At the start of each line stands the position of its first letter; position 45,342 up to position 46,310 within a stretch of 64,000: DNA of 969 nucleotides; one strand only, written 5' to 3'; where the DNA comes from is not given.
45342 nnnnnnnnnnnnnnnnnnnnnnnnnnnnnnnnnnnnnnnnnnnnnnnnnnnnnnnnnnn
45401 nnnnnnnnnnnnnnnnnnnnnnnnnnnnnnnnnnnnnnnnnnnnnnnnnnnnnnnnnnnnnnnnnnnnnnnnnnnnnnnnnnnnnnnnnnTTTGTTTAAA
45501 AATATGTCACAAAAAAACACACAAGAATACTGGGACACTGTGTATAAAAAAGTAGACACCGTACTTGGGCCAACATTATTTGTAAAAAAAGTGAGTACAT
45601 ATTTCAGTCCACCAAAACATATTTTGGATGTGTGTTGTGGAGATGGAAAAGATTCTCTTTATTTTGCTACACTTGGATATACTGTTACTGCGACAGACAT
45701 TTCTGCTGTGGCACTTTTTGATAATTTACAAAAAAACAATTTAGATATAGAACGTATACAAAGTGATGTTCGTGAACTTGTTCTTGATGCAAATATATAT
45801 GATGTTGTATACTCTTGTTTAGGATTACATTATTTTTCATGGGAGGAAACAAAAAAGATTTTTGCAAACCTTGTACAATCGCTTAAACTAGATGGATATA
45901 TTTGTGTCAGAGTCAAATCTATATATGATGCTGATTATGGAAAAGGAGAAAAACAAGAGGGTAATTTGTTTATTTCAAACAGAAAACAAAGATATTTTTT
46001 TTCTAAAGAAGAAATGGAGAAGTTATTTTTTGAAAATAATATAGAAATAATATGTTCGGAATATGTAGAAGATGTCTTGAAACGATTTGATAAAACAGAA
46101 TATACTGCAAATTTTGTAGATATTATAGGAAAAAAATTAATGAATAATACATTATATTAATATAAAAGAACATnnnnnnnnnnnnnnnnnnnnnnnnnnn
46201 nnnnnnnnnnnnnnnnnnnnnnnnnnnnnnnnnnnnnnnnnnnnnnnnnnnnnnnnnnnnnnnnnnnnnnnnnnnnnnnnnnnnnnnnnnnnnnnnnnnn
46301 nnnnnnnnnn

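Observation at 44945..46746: Two lipoprotein genes with a conserved signal peptide and upstream region flank a SAM methyltransferase, inside a RhuM/MazG/creatininase accessory block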

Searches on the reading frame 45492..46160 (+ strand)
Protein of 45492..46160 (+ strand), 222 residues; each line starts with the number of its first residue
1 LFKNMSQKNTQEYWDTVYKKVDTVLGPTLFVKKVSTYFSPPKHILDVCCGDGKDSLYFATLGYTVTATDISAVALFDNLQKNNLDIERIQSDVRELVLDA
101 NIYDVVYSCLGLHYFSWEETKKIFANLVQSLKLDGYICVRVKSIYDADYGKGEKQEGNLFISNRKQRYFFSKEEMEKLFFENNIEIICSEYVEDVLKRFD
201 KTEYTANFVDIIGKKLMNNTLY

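Call 8: search_protein_families(library=pfam, proteins=[window:45492-46160:+], max_evalue=0.1)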
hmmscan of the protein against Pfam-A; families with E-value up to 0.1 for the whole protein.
window:45492-46160:+ (222 aa): 11 families
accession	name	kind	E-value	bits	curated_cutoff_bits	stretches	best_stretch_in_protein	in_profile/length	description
PF13649.12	Methyltransf_25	-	2e-15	57.7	27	1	44-135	1-97/97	Methyltransferase domain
PF08241.18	Methyltransf_11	-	2.7e-13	50.8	21.2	1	45-138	1-94/95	Methyltransferase domain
PF03848.20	TehB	-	4e-12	46.4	20.4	1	38-139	29-132/193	Tellurite resistance protein TehB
PF13489.12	Methyltransf_23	-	7.1e-10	39.3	27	1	31-187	13-162/164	Methyltransferase domain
PF08242.18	Methyltransf_12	-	5.4e-09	37.1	30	1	45-136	1-97/98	Methyltransferase domain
PF13847.12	Methyltransf_31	-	0.00025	21.2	27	1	42-140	5-110/145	Methyltransferase domain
PF05175.20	MTS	-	0.00082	19.5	23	1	25-106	18-102/170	Methyltransferase small domain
PF05724.17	TPMT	-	0.0022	18.1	26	1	28-87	24-84/218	Thiopurine S-methyltransferase (TPMT)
PF06080.18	DUF938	-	0.01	16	27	0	37-139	21-137/202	Protein of unknown function (DUF938)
PF04445.19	SAM_MT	-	0.019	14.8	26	1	42-90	73-124/230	Putative SAM-dependent methyltransferase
PF09445.16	Methyltransf_15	-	0.033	14.2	22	1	43-76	3-36/165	RNA cap guanine-N2 methyltransferase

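Call 9: search_protein_families(library=ncbifam, proteins=[window:45492-46160:+], max_evalue=0.1)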
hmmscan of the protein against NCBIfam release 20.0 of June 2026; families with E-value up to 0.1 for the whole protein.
window:45492-46160:+ (222 aa): 30 families (the best 25 are shown)
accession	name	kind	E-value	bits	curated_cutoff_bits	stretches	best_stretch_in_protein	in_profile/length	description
NF008992.0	PRK12335.1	equivalog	1.5e-12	47.3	303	1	36-138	119-222/289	SAM-dependent methyltransferase TehB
TIGR00477.1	tehB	equivalog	1.8e-12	47.1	219.5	1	41-149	74-183/238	tellurite resistance methyltransferase TehB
NF045649.1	2X_seleno_MduS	exception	8.3e-12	44.7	380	1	7-178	4-186/338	methyltransferase domain-containing selenoprotein MduS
NF008405.0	PRK11207.1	equivalog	1e-11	44.7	218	1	41-149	31-141/198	tellurite resistance methyltransferase TehB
TIGR02072.1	BioC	equivalog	1.2e-09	38.3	184.95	1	40-139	34-132/244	malonyl-ACP O-methyltransferase BioC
TIGR02021.1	BchM-ChlM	equivalog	4.1e-08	32.9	158.9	1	42-138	56-154/218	magnesium protoporphyrin IX methyltransferase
NF043040.1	corrin_prot_MT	hypoth_equivalog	4.7e-08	32.7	180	1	35-139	35-147/216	corrinoid protein-associated methyltransferase CpaM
NF051855.1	GlySarMtaseBact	equivalog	2.2e-07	30.8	350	1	29-150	44-168/259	glycine/sarcosine N-methyltransferase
NF007610.0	PRK10258.1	equivalog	5.1e-07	29.3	342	1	42-115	44-116/251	malonyl-ACP O-methyltransferase BioC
NF041820.1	daptide_MTase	equivalog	8.7e-07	28.6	175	1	41-175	37-175/243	daptide-type RiPP biosynthesis methyltransferase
NF004452.0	PRK05785.1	equivalog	1.3e-05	24.8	207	1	31-113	42-121/228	hypothetical protein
TIGR01934.1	MenG_MenH_UbiE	subfamily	1.7e-05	24.3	158.35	1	40-137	39-139/223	ubiquinone/menaquinone biosynthesis methyltransferase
NF001244.0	PRK00216.1-5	equivalog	7.7e-05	22.1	216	1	39-137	47-151/236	bifunctional demethylmenaquinone methyltransferase/2-methoxy-6-polyprenyl-1,4-benzoquinol methylase UbiE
NF011529.0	PRK14968.1-3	equivalog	0.00011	21.7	162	1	39-106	33-102/198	putative methyltransferase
NF045667.1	MTase_DVU1556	equivalog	0.00016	21.2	155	1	38-197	20-173/213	DVU_1556 family methyltransferase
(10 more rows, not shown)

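Call 68: find_related_loci(query=window:45504-46160:+, collection=metagenome_contigs, flank=4000)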
Query window:45504-46160:+ (218 aa) in metagenome_contigs; peptide patterns used: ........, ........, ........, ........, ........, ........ (x = any residue, [..] = any of these).
221 stretches matched a pattern, but none encodes a relative of the query by tblastn (E <= 1e-3).

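Call 82: search_protein_families(library=padloc, proteins=[window:45504-46160:+], max_evalue=0.001)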
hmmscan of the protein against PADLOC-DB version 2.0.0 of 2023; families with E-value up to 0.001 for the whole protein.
window:45504-46160:+ (218 aa): 1 family
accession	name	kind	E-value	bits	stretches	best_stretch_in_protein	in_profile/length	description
PDLC04134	mad2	-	2.6e-17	60.9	1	35-143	290-402/492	mads_2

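Call 83: search_protein_families(library=phrogs, proteins=[window:45504-46160:+], max_evalue=0.001)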
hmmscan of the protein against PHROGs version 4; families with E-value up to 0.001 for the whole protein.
window:45504-46160:+ (218 aa): 4 families
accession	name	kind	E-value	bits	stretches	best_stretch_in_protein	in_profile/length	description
phrog_4752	-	other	6.6e-09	36.4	1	27-208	42-235/241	tRNA methyltransferase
phrog_9906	-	unknown function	7.5e-08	33.1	1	36-144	105-214/272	-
phrog_22502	-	other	1.2e-07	32.8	1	6-137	37-175/276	methyltransferase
phrog_29440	-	unknown function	1.7e-06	29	1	8-147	6-135/189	-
